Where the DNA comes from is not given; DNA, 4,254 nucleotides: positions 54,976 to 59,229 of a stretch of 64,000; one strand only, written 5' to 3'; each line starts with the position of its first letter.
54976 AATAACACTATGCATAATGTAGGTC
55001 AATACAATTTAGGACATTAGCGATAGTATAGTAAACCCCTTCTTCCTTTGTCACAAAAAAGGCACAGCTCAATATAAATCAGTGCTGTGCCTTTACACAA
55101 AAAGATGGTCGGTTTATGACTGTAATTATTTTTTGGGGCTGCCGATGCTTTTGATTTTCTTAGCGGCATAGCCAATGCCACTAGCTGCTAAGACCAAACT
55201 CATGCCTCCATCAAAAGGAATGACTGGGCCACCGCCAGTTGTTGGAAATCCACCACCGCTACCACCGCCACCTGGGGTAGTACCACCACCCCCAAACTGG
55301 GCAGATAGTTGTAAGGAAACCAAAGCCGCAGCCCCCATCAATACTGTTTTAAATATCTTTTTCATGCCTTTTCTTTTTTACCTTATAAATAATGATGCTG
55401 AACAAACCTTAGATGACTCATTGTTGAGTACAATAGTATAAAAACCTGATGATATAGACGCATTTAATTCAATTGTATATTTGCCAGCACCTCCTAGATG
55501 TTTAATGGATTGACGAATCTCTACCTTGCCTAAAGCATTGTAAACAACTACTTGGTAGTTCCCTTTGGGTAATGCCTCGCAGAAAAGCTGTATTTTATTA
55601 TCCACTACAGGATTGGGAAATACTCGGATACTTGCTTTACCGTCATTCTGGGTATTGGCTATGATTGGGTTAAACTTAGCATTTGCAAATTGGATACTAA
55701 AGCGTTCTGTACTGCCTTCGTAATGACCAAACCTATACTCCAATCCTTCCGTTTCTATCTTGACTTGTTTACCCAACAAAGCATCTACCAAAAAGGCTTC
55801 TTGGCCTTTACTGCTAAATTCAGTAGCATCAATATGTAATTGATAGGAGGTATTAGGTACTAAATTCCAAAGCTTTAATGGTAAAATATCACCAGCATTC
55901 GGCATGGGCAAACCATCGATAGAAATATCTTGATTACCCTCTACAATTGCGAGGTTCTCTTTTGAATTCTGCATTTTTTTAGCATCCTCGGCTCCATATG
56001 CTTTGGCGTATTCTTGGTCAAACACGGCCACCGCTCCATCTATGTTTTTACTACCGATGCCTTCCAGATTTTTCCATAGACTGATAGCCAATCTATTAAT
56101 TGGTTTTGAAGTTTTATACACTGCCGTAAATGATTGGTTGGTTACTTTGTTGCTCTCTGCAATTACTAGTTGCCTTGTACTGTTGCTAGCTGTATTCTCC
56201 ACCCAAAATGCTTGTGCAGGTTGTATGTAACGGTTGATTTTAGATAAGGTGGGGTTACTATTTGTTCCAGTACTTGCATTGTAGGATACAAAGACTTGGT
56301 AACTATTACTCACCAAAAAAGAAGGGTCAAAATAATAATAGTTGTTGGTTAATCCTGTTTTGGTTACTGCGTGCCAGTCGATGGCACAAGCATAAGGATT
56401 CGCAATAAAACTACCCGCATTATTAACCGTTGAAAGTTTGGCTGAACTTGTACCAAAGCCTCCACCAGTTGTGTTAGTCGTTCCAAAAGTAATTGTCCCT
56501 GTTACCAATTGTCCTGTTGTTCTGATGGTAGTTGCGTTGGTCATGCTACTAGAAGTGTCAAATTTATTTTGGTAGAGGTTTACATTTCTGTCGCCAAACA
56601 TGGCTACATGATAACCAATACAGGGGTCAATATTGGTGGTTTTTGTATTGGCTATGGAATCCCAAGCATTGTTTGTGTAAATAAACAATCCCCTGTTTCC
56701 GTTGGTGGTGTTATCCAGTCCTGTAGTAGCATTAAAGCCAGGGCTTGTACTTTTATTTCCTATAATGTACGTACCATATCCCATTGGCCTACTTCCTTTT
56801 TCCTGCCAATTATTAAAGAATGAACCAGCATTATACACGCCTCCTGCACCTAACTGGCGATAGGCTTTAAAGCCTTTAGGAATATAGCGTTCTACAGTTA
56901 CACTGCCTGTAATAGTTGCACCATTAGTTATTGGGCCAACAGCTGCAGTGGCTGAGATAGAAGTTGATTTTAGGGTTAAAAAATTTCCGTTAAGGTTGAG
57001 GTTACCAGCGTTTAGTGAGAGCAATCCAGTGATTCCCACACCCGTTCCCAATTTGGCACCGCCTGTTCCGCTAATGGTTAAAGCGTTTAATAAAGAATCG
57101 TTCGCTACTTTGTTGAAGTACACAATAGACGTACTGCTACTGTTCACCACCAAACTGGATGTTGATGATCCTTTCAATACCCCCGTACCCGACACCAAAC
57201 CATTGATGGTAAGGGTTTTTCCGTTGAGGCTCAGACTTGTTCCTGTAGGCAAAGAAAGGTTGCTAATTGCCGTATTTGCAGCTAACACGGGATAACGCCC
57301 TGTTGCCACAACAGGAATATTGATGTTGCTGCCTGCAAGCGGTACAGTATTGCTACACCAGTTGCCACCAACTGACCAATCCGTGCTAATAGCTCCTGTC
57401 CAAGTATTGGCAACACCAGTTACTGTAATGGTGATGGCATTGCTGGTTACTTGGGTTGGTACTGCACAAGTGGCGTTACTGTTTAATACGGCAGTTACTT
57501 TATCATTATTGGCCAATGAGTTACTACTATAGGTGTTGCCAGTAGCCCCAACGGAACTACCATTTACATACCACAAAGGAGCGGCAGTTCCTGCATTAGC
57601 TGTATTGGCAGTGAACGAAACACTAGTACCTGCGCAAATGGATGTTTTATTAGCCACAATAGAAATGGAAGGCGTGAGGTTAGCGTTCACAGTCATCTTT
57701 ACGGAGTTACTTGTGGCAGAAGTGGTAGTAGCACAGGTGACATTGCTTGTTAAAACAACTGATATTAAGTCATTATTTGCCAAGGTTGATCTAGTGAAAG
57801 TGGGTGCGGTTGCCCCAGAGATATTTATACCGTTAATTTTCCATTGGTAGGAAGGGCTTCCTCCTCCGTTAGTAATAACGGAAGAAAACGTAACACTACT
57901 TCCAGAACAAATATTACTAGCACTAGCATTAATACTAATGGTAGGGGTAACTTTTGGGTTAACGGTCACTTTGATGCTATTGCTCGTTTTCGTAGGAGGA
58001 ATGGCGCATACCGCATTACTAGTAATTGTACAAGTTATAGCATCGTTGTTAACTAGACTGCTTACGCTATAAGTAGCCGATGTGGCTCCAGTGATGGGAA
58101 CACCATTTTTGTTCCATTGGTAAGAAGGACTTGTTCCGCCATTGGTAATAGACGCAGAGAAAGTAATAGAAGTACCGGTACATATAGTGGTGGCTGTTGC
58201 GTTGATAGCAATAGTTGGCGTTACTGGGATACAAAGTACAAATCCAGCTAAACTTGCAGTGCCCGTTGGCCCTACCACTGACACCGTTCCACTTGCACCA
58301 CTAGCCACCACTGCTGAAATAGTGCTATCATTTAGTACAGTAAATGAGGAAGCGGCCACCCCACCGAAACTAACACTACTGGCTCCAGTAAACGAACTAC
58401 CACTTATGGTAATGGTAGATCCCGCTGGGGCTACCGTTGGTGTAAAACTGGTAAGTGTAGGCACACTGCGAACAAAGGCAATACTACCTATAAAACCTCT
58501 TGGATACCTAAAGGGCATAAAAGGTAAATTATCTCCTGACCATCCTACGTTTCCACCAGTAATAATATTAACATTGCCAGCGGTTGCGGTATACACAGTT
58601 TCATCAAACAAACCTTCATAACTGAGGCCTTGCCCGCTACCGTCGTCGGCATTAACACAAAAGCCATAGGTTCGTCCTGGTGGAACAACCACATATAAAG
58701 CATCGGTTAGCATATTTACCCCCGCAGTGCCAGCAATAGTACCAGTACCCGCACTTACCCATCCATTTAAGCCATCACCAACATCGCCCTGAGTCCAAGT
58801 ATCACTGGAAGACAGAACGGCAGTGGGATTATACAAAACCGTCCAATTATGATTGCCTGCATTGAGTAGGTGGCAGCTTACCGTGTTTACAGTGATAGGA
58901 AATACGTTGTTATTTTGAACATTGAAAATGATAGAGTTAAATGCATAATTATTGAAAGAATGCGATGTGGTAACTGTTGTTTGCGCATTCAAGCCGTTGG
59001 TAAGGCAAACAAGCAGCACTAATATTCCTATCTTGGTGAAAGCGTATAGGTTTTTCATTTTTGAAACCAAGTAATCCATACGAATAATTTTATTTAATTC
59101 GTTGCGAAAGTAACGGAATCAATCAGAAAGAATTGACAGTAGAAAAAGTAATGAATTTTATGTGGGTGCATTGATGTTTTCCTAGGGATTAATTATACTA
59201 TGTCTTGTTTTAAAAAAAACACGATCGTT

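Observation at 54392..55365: Two tandem mini-protein paralogs downstream of giant gene 4, the first probably co-transcribed with it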

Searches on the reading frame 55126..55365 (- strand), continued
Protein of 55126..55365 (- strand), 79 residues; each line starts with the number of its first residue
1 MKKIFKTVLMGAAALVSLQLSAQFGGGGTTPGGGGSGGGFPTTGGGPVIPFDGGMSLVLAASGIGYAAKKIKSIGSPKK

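Call 51: find_encoding_contigs(protein=P0232, flank=8000, max_places=2)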
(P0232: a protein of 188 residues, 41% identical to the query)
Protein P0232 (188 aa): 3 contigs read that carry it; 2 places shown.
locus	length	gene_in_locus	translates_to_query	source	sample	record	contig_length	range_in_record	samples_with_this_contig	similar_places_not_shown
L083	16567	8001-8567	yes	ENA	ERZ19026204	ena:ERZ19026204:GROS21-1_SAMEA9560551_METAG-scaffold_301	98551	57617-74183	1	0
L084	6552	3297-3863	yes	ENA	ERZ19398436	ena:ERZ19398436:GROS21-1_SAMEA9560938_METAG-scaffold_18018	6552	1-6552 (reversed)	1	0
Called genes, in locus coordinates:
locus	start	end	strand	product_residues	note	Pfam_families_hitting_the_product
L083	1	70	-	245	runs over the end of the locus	PF08032:SpoU_sub_bind, PF00588:SpoU_methylase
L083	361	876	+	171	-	PF00710:Asparaginase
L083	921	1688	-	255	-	-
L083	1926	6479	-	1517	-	PF17517:IgGFc_binding, PF00801:PKD (faint), PF18911:PKD_4, PF13585:CHU_C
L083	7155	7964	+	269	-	-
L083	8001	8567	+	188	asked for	PF09721:Exosortase_EpsH (faint)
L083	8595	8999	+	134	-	-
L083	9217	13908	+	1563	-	PF18962:Por_Secre_tail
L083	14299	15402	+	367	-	PF01926:MMR_HSR1, PF02421:FeoB_N (weak), PF06071:YchF-GTPase_C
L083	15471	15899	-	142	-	PF20136:DUF6526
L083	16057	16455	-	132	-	-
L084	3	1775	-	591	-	?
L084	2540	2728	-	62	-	-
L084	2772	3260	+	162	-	-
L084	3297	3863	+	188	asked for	PF09721:Exosortase_EpsH (faint)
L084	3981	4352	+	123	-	-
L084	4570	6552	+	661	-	?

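Call 52: find_encoding_contigs(protein=P0225, flank=8000, max_places=2)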
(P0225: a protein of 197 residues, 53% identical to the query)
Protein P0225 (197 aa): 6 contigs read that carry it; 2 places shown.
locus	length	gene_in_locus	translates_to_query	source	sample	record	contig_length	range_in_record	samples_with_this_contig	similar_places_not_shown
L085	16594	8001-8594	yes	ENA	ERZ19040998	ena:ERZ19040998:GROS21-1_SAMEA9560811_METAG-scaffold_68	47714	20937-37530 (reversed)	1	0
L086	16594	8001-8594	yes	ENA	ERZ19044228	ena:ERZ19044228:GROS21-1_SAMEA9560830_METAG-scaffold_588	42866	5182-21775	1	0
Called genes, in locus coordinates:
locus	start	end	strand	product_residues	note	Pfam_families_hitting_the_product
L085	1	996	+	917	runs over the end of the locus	PF12799:LRR_4 (faint), PF13855:LRR_8 (faint), PF00025:Arf, PF00071:Ras, PF08477:Roc, PF16095:COR-A, PF25497:COR-B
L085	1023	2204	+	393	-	PF04326:SLFN_AlbA_2, PF13749:HATPase_c_4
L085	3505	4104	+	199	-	-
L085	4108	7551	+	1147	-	PF01344:Kelch_1 (faint), PF07646:Kelch_2 (faint)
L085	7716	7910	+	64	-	PF28310:PID_CTERM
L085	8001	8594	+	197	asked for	PF09721:Exosortase_EpsH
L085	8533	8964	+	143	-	-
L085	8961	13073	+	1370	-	PF24684:Vgb_lyase (faint), PF25021:TEN_NHL, PF01436:NHL (faint), PF08450:SGL (faint), PF07494:Reg_prop (faint), PF25021:TEN_NHL, PF18962:Por_Secre_tail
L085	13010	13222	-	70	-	-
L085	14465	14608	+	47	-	-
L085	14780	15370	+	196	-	PF26618:DUF8196 (weak)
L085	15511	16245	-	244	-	PF16231:DUF4890 (faint)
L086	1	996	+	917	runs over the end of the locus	PF12799:LRR_4 (faint), PF13855:LRR_8 (faint), PF00025:Arf, PF00071:Ras, PF08477:Roc, PF16095:COR-A, PF25497:COR-B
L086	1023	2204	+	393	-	PF04326:SLFN_AlbA_2, PF13749:HATPase_c_4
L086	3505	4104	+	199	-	-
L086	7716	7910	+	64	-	PF28310:PID_CTERM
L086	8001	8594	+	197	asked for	PF09721:Exosortase_EpsH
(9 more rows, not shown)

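Call 55: search_protein_families(library=ncbifam, proteins=[L008:6455-6697:+, L002:8172-8387:+, L003:1351-1605:+, L017:10001-10243:+, L082:5564-5812:+, L083:7155-7964:+, L084:2772-3260:+, L083:8595-8999:+, L082:1550-1921:+], max_evalue=1)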
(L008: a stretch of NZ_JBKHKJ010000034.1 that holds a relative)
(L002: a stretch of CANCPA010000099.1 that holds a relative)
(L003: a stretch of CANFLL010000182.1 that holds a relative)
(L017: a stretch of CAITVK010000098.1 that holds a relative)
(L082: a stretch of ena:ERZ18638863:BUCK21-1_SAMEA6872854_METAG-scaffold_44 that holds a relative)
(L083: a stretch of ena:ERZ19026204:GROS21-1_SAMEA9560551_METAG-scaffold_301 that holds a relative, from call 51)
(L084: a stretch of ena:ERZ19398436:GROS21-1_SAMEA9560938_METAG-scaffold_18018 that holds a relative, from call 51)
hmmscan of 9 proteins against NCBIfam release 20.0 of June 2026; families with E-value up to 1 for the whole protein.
L008:6455-6697:+ (80 aa): 1 family
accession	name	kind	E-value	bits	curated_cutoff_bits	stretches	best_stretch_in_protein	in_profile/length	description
NF046080.1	PID_CTERM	domain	0.00015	21.5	26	1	53-77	1-24/25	PID-CTERM protein-sorting domain-containing protein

L002:8172-8387:+ (71 aa): 1 family
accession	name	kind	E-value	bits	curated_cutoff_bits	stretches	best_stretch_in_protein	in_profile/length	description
NF046080.1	PID_CTERM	domain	1.7e-05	24.5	26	1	45-69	1-24/25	PID-CTERM protein-sorting domain-containing protein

L003:1351-1605:+ (84 aa): 1 family
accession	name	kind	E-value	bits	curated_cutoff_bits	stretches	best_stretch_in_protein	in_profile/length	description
NF046080.1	PID_CTERM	domain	2.1e-05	24.2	26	1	55-78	1-23/25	PID-CTERM protein-sorting domain-containing protein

L017:10001-10243:+ (80 aa): 1 family
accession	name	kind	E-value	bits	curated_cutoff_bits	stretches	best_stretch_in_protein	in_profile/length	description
NF046080.1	PID_CTERM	domain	7e-06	25.8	26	1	55-80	1-25/25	PID-CTERM protein-sorting domain-containing protein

L082:5564-5812:+ (82 aa): 1 family
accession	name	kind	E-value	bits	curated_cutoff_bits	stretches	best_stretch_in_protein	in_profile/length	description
NF046080.1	PID_CTERM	domain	0.00031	20.5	26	1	53-78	1-25/25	PID-CTERM protein-sorting domain-containing protein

L083:7155-7964:+ (269 aa): 0 families

L084:2772-3260:+ (162 aa): 1 family
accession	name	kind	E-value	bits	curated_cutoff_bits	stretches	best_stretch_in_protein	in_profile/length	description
NF045553.1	AquGlycerPorinGla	equivalog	0.0072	15.5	400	1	81-124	12-55/290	aquaglyceroporin Gla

L083:8595-8999:+ (134 aa): 1 family
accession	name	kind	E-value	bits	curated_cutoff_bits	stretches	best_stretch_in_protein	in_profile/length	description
NF005831.1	PRK07734.1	equivalog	0.037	13.8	301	1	7-39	25-57/250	flagellar motor protein MotB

L082:1550-1921:+ (123 aa): 0 families
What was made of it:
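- On PID-CTERM protein-sorting domain (NF046080 / PF28310): Five PFDGG minis from relatives score 20.5-25.8 bits (call 55).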

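Call 67: find_encoding_contigs(protein=P0229, flank=8000, max_places=2)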
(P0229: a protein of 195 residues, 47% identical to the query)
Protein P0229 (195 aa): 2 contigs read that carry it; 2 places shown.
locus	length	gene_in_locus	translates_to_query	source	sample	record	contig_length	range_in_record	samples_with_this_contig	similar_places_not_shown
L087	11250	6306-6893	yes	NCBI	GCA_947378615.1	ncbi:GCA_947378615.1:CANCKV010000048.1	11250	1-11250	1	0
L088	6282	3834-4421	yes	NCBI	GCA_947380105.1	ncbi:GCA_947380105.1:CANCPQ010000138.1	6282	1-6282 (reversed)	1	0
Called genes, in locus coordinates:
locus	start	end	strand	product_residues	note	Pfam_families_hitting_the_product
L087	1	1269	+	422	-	?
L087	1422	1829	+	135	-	PF00472:RF-1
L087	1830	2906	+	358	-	PF03150:CCP_MauG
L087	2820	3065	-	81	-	-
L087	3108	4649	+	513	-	PF01943:Polysacc_synt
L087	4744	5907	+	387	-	PF01757:Acyl_transf_3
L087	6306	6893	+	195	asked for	PF09721:Exosortase_EpsH (weak)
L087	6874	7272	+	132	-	-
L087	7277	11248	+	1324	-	?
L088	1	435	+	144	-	?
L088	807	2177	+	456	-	PF01943:Polysacc_synt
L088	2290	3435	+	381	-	PF01757:Acyl_transf_3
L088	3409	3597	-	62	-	-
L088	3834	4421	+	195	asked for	PF09721:Exosortase_EpsH (weak)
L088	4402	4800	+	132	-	-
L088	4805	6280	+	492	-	?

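Call 81: search_protein_families(library=ncbifam, proteins=[L087:6306-6893:+], max_evalue=1e-10)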
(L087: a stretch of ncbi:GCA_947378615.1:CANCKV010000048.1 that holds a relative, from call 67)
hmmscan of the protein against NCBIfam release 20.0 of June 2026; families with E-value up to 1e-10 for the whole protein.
L087:6306-6893:+ (195 aa): 3 families
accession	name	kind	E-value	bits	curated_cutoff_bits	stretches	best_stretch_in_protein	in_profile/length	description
NF046081.1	exosort_XrtX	exception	3.4e-41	141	170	1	26-191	5-161/168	exosortase X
TIGR04128.1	exoso_Fjoh_1448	exception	3.3e-17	63.2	90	1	16-189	3-169/174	exosortase family protein XrtF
TIGR04178.1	exo_archaeo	signature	3.8e-14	52.8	23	1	104-188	2-92/97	exosortase/archaeosortase family protein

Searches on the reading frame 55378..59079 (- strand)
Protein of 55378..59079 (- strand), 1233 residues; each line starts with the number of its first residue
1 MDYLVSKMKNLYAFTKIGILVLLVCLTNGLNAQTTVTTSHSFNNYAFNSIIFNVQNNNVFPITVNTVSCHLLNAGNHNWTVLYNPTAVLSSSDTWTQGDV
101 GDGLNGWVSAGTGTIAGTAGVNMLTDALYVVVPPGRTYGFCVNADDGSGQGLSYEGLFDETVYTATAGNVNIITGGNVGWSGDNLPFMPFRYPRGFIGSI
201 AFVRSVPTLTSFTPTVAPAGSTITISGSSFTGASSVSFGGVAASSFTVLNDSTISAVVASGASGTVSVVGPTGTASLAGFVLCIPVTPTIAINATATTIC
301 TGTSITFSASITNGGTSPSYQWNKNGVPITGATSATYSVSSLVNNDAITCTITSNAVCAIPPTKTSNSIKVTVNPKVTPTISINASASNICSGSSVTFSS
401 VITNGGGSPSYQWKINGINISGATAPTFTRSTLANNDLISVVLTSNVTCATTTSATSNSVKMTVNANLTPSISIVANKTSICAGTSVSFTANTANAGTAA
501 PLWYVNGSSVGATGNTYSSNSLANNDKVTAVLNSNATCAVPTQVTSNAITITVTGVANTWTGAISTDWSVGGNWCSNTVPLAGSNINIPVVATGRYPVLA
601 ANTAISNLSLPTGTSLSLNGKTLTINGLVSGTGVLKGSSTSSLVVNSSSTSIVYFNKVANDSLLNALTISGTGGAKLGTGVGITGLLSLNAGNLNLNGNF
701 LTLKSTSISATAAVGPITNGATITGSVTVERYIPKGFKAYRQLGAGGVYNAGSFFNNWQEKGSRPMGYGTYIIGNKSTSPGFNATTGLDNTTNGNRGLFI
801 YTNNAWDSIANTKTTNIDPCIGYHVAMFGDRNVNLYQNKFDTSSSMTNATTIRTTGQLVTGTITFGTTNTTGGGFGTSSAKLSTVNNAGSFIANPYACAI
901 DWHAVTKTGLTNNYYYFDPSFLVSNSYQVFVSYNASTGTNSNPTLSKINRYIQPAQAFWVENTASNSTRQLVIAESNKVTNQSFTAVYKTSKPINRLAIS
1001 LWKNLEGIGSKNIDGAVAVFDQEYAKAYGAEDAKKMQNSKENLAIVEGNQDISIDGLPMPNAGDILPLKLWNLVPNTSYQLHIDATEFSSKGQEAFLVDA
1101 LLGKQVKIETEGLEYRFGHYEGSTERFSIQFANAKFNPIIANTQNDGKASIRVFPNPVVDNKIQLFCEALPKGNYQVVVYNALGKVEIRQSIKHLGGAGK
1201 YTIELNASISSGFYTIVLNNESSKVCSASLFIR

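Call 3: search_protein_families(library=ncbifam, proteins=[window:55378-59079:-], max_evalue=1)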
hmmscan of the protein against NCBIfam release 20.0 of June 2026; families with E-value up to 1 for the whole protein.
window:55378-59079:- (1233 aa): 2 families
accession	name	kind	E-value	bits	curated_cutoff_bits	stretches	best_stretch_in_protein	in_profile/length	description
TIGR04183.1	Por_Secre_tail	domain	2.7e-07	30.4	23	1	1153-1223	1-63/72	T9SS type A sorting domain-containing protein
NF040485.1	ZirU_fam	subfamily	0.0029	17.8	100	2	302-405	41-140/210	ZirU family protein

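Call 4: search_protein_families(library=pfam, proteins=[window:55378-59079:-], max_evalue=1)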
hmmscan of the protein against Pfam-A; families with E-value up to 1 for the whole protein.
window:55378-59079:- (1233 aa): 5 families
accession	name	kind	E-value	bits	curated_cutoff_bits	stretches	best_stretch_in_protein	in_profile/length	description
PF13927.12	Ig_3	-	2.1e-08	35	30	2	288-339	2-61/78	Immunoglobulin domain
PF16820.11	PKD_3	-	1.8e-06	28.1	26.3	1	383-435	8-59/68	PKD-like domain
PF07679.22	I-set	-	0.0022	18.4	23.7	0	289-336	2-48/90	Immunoglobulin I-set domain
PF18911.6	PKD_4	-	0.0062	17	27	0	287-323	3-40/85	PKD domain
PF13895.12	Ig_2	-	0.017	15.8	27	1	292-373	4-79/79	Immunoglobulin domain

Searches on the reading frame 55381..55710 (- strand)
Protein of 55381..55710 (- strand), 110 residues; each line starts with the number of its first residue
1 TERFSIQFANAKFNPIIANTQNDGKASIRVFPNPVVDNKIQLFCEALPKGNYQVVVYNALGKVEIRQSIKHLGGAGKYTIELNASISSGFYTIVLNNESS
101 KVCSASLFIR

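Call 43: search_protein_families(library=pfam, alignment_id=A2, max_evalue=0.01)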
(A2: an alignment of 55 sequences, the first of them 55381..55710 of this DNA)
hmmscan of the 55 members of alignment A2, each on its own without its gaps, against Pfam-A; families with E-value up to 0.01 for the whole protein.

A. member 1, window:55381-55710:- (110 aa): 2 families
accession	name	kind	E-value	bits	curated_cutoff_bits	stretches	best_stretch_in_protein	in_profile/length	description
PF18962.6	Por_Secre_tail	-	2.4e-08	34.6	27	1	30-103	1-70/75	Secretion system C-terminal sorting domain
PF17518.7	DUF5443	-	0.0082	15.6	25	0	73-98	285-310/344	Family of unknown function (DUF5443)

B. families by the number of members that match (of 55 scanned): 26 families (the first 25 are shown)
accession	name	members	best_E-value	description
PF18962.6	Por_Secre_tail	51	1e-14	Secretion system C-terminal sorting domain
PF11589.14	DUF3244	17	1.7e-06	Domain of unknown function (DUF3244)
PF13860.13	FlgD_ig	14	1.3e-05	FlgD Ig-like domain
PF01835.25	MG2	6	0.00011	MG2 domain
PF13585.12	CHU_C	6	0.00028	CHU_C Type IX secretion signal domain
PF04151.21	PPC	5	0.00012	Bacterial pre-peptidase C-terminal domain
PF16967.11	TcfC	4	0.00078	E-set like domain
PF23722.1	Beta-sand_DEX1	3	0.0023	DEX1 beta-sandwich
PF19077.6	Big_13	3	0.0033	Bacterial Ig-like domain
PF07495.19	Y_Y_Y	2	0.0013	Y_Y_Y domain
PF19910.5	DUF6383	2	0.0017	Domain of unknown function (DUF6383)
PF13545.12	HTH_Crp_2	1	2.4e-15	Crp-like helix-turn-helix domain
PF00325.26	Crp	1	1.7e-07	Bacterial regulatory proteins, crp family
PF20608.4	Phage_tube_C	1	0.00092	Phage tail tube protein C-terminal domain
PF24421.1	Ig_J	1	0.0025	Tip attachment protein J, Ig-like domain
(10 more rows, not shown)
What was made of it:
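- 51 of 55 upstream neighbours carry Por_Secre_tail (call 43).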

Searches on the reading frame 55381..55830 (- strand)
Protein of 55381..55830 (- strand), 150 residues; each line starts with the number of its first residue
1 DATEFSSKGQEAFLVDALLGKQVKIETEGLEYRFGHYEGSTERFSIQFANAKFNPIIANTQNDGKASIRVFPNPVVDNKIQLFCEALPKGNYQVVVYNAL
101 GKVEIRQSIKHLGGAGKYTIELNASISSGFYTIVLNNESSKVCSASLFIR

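Call 60: search_protein_families(library=ncbifam, proteins=[window:55381-55830:-], max_evalue=0.01)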
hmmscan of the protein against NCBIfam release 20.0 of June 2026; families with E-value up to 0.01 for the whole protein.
window:55381-55830:- (150 aa): 1 family
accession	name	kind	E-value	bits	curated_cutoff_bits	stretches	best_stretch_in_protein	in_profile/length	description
TIGR04183.1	Por_Secre_tail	domain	4e-09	36.3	23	1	70-140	1-63/72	T9SS type A sorting domain-containing protein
